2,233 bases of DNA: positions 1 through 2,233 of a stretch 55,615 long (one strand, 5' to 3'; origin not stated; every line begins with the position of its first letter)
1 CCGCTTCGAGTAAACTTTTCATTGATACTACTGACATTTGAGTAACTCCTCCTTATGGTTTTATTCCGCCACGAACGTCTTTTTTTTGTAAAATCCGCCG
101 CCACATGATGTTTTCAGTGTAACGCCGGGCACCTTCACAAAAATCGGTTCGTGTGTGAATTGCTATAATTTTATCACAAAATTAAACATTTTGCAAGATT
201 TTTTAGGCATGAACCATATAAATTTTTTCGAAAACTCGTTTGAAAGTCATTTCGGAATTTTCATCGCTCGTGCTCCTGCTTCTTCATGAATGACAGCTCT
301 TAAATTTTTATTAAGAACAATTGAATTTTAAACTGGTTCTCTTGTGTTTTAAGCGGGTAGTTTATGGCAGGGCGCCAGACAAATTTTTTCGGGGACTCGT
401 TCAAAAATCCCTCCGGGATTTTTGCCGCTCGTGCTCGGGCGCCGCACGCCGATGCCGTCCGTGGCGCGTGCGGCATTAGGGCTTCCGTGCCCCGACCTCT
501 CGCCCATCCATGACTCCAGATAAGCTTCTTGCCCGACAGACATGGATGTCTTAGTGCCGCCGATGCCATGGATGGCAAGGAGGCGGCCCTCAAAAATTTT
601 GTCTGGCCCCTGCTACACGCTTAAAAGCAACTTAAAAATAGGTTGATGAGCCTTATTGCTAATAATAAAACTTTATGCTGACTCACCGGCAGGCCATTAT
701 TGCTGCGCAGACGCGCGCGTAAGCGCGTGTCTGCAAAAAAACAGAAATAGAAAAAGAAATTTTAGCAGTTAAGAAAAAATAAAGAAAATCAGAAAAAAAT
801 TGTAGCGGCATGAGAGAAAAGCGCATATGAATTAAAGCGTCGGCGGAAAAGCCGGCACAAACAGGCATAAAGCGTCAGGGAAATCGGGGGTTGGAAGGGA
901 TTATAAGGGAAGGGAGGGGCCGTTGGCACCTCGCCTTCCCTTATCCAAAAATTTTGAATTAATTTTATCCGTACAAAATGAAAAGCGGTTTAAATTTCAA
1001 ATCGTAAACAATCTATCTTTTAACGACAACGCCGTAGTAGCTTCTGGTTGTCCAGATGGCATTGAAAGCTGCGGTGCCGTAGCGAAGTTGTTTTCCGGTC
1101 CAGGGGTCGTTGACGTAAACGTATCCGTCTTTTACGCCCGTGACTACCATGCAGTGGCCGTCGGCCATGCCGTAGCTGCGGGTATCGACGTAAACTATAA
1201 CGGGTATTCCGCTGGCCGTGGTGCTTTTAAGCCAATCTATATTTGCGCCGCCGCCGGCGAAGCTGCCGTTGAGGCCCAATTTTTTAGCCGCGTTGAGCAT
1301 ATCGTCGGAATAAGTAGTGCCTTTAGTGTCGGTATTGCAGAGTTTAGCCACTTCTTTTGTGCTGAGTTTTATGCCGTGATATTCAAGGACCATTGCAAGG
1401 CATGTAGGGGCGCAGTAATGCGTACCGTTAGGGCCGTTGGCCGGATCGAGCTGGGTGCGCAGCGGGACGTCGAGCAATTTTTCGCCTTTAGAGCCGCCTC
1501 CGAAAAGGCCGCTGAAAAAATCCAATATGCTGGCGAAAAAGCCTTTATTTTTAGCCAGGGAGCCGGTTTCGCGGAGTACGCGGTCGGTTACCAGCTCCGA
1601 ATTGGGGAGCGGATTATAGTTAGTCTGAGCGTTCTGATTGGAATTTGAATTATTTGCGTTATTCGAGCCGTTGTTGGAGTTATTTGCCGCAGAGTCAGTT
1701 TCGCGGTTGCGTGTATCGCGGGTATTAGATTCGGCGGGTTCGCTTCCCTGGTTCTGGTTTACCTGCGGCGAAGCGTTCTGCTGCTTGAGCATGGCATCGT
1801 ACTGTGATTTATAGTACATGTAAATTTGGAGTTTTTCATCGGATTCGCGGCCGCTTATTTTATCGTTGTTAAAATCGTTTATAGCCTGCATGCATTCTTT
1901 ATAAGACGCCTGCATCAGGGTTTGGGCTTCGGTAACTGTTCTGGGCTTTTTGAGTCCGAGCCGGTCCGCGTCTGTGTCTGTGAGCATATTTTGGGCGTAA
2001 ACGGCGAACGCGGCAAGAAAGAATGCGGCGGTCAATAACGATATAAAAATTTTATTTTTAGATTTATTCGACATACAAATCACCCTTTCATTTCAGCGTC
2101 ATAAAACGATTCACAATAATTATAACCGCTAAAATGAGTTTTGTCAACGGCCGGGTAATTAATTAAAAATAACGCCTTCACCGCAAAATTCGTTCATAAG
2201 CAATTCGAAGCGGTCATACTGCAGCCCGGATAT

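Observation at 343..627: GC-rich ~285-nt island closed by a ~38-bp long-range helix in a 975-bp gene-free region: candidate novel structured ncRNA (or MITE)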

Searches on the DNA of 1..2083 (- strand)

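Call 4: search_rna_families(source=window, start=1, end=1100, threshold=evalue, max_evalue=10, show_alignments=3)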
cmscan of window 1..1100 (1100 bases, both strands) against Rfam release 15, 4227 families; matches with E-value up to 10: 8.
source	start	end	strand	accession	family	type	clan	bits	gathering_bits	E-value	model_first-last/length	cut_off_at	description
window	42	157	-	RF01815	rpsB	Gene; sRNA;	-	20.5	40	0.15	1-132/132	no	rpsB sRNA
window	1041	1088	-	RF02246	Six3os1_1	Gene; lncRNA;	-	19.5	50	0.11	40-87/87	no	Six3os1 conserved region 1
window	60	175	-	RF00127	t44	Gene; sRNA;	-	18.3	44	0.83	1-95/95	no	t44 RNA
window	894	952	-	RF01918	mir-1249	Gene; miRNA;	-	16.9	83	2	1-75/75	no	mir-1249 microRNA precursor family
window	456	574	+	RF04104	MIR918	Gene; miRNA;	-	16.2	268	4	1-265/265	no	MIR918 microRNA precursor family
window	905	949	+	RF03801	mir-7143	Gene; miRNA;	-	15.8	90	4.9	1-61/61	no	mir-7143 microRNA precursor family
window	701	750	+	RF04308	HCV_SL2531-SL2549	Cis-reg;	-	15.3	56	2.8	1-72/72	no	Hepatitis C virus stem-loop SL2531 and SL2549AU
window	909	1057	+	RF01845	enod40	Gene;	-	11.2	45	6.5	58-222/263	no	Early nodulin 40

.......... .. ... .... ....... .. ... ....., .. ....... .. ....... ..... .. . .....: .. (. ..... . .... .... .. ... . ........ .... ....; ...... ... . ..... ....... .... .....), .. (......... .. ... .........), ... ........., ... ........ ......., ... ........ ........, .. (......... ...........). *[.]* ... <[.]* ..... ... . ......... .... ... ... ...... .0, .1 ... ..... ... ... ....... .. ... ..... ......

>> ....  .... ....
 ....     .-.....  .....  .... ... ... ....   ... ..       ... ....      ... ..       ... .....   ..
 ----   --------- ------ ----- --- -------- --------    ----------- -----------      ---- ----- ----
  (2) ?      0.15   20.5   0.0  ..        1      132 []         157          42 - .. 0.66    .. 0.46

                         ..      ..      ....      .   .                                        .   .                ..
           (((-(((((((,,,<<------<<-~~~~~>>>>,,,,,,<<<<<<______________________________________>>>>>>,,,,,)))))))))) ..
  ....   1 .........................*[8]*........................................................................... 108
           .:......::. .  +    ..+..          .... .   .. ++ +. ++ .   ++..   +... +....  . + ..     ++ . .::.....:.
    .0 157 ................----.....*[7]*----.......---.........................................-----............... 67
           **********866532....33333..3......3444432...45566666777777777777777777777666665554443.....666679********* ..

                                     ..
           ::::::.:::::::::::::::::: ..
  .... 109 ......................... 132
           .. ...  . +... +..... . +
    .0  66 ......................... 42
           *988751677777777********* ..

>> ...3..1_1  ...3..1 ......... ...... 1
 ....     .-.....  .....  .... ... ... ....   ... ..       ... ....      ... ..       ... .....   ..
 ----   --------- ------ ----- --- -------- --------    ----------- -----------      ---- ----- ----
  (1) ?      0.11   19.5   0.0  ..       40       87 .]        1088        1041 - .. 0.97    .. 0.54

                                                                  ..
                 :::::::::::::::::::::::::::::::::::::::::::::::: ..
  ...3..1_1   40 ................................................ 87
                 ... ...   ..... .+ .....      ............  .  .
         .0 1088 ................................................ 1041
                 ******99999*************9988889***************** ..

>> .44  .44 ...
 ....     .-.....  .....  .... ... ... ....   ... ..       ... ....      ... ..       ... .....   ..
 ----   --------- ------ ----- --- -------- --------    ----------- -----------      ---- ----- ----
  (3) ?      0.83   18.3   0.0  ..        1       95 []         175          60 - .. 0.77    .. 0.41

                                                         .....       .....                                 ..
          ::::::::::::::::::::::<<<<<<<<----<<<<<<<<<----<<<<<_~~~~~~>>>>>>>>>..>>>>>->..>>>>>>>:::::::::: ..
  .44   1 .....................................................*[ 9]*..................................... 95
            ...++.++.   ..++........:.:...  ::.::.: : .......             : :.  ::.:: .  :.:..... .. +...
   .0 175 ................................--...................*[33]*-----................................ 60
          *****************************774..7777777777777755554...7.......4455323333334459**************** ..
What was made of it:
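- On Any described RNA family (Rfam 15): At E<=10 only noise overlaps 343-627 (MIR918, 16 bits against 268; call 4).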

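Call 50: search_with_rna_model(model_id=R1, sources=[L001, L002, L003, L005, L007, L009, L010], max_evalue=1)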
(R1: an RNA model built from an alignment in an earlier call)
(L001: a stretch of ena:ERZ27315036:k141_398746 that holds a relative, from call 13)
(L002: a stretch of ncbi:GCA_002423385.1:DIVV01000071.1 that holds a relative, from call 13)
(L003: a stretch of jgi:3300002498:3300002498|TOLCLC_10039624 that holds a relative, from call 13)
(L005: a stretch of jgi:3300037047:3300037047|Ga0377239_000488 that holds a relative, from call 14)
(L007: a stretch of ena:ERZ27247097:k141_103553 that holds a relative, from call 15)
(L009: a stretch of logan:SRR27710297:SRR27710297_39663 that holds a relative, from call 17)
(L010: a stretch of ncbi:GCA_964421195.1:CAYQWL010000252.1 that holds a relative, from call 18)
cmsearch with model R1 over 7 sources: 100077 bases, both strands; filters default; matches with E-value up to 1: 0.
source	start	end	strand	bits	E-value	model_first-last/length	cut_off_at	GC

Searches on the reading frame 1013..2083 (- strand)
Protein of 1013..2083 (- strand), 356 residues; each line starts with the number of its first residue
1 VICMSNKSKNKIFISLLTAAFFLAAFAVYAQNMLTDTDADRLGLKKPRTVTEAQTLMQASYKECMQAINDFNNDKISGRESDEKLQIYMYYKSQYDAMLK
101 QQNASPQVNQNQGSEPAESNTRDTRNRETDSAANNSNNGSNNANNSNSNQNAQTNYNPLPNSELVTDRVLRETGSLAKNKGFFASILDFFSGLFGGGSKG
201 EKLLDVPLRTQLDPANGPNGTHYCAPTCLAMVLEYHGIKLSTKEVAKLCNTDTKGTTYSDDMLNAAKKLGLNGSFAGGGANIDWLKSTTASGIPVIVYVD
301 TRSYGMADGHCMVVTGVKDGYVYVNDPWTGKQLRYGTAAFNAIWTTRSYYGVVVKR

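Call 11: find_encoding_contigs(protein=window:1013-2083:-, flank=10000, max_places=10)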
Protein window:1013-2083:- (356 aa): no gene with exactly this product is on record in the collection.
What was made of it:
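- Tried and rejected: Exact look-up of the neighbouring C39 protein: not on record (call 11).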

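Call 12: find_homologous_proteins(query=window:1013-2083:-)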
Query window:1013-2083:- (356 aa): 14 proteins with E <= 0.001 among 4665 candidates.
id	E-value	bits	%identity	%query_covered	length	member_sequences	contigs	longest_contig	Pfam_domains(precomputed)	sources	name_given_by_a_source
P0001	3.3e-225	765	96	99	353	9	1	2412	PF12385.15,PF13529.14,PF03412.22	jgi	-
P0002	7.6e-174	596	75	99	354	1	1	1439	PF12385.15,PF13529.14,PF03412.22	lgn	-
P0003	2.3e-173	594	76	99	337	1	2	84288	PF12385.15,PF13529.14,PF03412.22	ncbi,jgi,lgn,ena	-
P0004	7.4e-173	592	77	99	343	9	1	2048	PF12385.15,PF13529.14,PF03412.22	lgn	-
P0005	9.3e-173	592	74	99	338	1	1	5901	PF12385.15,PF13529.14,PF03412.22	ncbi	-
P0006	1.8e-172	591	76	99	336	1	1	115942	PF12385.15,PF13529.14,PF03412.22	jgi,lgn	jgi:uncharacterized protein YvpB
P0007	1.8e-171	588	76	99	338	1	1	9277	PF12385.15,PF13529.14,PF03412.22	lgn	-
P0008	4.3e-171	587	75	99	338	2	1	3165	PF12385.15,PF13529.14,PF03412.22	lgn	-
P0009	3.6e-166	570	73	99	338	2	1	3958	PF12385.15,PF13529.14,PF03412.22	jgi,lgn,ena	-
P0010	8.3e-164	563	70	100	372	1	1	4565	PF12385.15,PF13529.14,PF03412.22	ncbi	-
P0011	8.7e-125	434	60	96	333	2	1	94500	PF12385.15,PF13529.14,PF03412.22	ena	-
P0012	4.8e-73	264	47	45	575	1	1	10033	PF12385.15,PF13529.14,PF03412.22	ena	-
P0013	5.6e-71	258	50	43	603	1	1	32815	PF12385.15,PF13529.14,PF03412.22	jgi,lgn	jgi:predicted double-glycine peptidase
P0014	1.8e-30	124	44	43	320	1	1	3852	PF12385.15,PF13529.14,PF03412.22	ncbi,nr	ncbi:MAG TPA: cysteine peptidase family C39 domain-containing protein, partial [Candidatus Wallbacte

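Call 13: find_encoding_contigs(protein=P0003, flank=10000, max_places=4)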
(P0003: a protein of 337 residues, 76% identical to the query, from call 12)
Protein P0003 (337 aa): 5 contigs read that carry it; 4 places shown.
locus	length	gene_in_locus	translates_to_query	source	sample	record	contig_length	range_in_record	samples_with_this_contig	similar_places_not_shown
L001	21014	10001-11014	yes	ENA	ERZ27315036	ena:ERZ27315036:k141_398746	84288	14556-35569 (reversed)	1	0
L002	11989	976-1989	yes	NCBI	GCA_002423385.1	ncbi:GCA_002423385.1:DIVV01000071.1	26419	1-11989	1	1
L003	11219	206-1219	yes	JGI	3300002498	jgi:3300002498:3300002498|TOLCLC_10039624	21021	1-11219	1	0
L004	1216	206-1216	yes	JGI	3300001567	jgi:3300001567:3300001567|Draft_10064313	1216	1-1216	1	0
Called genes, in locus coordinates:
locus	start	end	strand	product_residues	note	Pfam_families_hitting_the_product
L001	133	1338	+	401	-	PF00534:Glycos_transf_1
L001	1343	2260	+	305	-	PF00535:Glycos_transf_2, PF10111:Glyco_tranf_2_2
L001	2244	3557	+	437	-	PF04932:Wzy_C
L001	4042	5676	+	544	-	PF00395:SLH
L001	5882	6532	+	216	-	-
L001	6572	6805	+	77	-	PF10049:DUF2283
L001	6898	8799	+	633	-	PF00437:T2SSE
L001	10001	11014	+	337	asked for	PF12385:Peptidase_C70 (weak), PF13529:Peptidase_C39_2, PF03412:Peptidase_C39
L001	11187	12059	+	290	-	PF00318:Ribosomal_S2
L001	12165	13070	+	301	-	PF00889:EF_TS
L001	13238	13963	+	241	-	PF00696:AA_kinase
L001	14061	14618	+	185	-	PF01765:RRF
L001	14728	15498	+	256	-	PF01255:Prenyltransf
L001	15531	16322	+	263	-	PF01148:CTP_transf_1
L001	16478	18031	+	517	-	PF02163:Peptidase_M50, PF13180:PDZ_2, PF17820:PDZ_6, PF13180:PDZ_2 (weak), PF17820:PDZ_6 (weak), PF13180:PDZ_2 (weak), PF00595:PDZ, PF17820:PDZ_6 (weak), +3 more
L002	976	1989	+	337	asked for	PF12385:Peptidase_C70 (weak), PF13529:Peptidase_C39_2, PF03412:Peptidase_C39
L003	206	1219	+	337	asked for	PF12385:Peptidase_C70 (weak), PF13529:Peptidase_C39_2, PF03412:Peptidase_C39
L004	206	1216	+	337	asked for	PF12385:Peptidase_C70 (weak), PF13529:Peptidase_C39_2, PF03412:Peptidase_C39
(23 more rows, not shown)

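Call 14: find_encoding_contigs(protein=P0006, flank=10000, max_places=4)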
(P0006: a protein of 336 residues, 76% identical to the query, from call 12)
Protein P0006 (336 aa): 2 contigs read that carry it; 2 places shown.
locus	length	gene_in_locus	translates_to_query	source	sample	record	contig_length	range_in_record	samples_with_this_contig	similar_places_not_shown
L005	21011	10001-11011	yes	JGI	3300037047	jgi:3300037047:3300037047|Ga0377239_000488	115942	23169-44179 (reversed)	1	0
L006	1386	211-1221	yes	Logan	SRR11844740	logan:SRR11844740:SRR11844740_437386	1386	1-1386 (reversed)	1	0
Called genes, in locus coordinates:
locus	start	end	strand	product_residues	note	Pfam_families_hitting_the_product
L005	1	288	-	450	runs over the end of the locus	PF01943:Polysacc_synt, PF13440:Polysacc_synt_3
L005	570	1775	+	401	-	PF00534:Glycos_transf_1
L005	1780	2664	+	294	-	PF00535:Glycos_transf_2, PF10111:Glyco_tranf_2_2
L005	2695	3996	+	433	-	PF04932:Wzy_C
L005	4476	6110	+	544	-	PF00395:SLH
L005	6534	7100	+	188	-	-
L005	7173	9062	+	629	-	PF00437:T2SSE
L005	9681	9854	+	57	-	-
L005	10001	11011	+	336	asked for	PF12385:Peptidase_C70 (weak), PF13529:Peptidase_C39_2, PF03412:Peptidase_C39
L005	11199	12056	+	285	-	PF00318:Ribosomal_S2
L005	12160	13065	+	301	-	PF00889:EF_TS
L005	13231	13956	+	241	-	PF00696:AA_kinase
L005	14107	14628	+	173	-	PF01765:RRF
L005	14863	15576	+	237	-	PF01255:Prenyltransf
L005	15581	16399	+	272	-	PF01148:CTP_transf_1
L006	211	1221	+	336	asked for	PF12385:Peptidase_C70 (weak), PF13529:Peptidase_C39_2, PF03412:Peptidase_C39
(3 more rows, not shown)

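Call 15: find_encoding_contigs(protein=P0011, flank=10000, max_places=4)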
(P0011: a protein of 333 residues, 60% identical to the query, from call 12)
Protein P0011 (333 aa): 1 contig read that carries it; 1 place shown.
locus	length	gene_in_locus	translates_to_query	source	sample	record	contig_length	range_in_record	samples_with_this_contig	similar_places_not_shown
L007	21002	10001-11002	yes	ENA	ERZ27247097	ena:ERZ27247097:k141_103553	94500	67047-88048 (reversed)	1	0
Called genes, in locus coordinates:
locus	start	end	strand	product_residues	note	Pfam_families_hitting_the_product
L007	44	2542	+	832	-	PF00343:Phosphorylase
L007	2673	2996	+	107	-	-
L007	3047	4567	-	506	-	PF00361:Proton_antipo_M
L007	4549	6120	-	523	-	PF00361:Proton_antipo_M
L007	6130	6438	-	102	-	PF00420:Oxidored_q2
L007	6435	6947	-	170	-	PF00499:Oxidored_q3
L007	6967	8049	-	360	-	PF00146:NADHdh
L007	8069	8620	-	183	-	PF01966:HD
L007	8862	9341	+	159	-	-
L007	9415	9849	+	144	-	-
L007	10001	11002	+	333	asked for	PF12385:Peptidase_C70 (weak), PF13529:Peptidase_C39_2, PF03412:Peptidase_C39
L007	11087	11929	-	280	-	PF12849:PBP_like_2, PF13531:SBP_bac_11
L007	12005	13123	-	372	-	-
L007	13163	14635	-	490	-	PF00072:Response_reg, PF00512:HisKA, PF02518:HATPase_c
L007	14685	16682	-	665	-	PF12838:Fer4_7 (weak), PF13187:Fer4_9 (weak), PF13237:Fer4_10, PF02906:Fe_hyd_lg_C, PF04060:FeS, PF14501:HATPase_c_5 (faint), PF00512:HisKA, PF02518:HATPase_c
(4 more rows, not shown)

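Call 16: find_encoding_contigs(protein=P0001, flank=10000, max_places=6)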
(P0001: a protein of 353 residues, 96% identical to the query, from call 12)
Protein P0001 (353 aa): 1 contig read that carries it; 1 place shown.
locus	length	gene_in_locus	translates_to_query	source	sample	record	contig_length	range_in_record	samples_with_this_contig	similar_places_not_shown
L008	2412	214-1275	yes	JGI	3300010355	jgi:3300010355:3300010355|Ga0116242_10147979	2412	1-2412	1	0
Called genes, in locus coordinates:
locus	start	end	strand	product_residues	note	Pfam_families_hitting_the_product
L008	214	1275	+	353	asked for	PF12385:Peptidase_C70 (weak), PF13529:Peptidase_C39_2, PF03412:Peptidase_C39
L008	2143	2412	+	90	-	?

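Call 17: find_encoding_contigs(protein=P0007, flank=10000, max_places=3)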
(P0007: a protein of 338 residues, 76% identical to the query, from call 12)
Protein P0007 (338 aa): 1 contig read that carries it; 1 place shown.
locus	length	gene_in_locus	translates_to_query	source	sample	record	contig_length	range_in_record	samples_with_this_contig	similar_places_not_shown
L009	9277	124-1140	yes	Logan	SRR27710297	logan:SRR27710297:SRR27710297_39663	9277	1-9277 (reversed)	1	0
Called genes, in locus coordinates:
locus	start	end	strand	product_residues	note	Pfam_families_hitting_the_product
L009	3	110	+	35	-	?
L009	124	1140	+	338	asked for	PF12385:Peptidase_C70 (weak), PF13529:Peptidase_C39_2, PF03412:Peptidase_C39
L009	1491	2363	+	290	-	PF00318:Ribosomal_S2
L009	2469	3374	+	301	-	PF00889:EF_TS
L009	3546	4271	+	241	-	PF00696:AA_kinase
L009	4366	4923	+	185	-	PF01765:RRF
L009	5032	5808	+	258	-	PF01255:Prenyltransf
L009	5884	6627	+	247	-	PF01148:CTP_transf_1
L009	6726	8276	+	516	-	PF02163:Peptidase_M50, PF13180:PDZ_2, PF17820:PDZ_6, PF13180:PDZ_2 (weak), PF17820:PDZ_6 (weak), PF13180:PDZ_2 (weak), PF00595:PDZ, PF17820:PDZ_6 (weak), +3 more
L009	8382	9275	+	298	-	?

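Call 18: find_encoding_contigs(protein=P0010, flank=10000, max_places=3)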
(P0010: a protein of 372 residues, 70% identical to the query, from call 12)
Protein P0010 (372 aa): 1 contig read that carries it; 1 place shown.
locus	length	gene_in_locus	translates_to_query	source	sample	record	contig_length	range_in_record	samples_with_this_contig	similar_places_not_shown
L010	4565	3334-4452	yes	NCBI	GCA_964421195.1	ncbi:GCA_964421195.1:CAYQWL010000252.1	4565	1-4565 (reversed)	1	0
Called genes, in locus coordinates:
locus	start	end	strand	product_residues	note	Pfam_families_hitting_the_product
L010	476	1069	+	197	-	-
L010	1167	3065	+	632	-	PF00437:T2SSE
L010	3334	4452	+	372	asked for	PF12385:Peptidase_C70 (weak), PF13529:Peptidase_C39_2, PF03412:Peptidase_C39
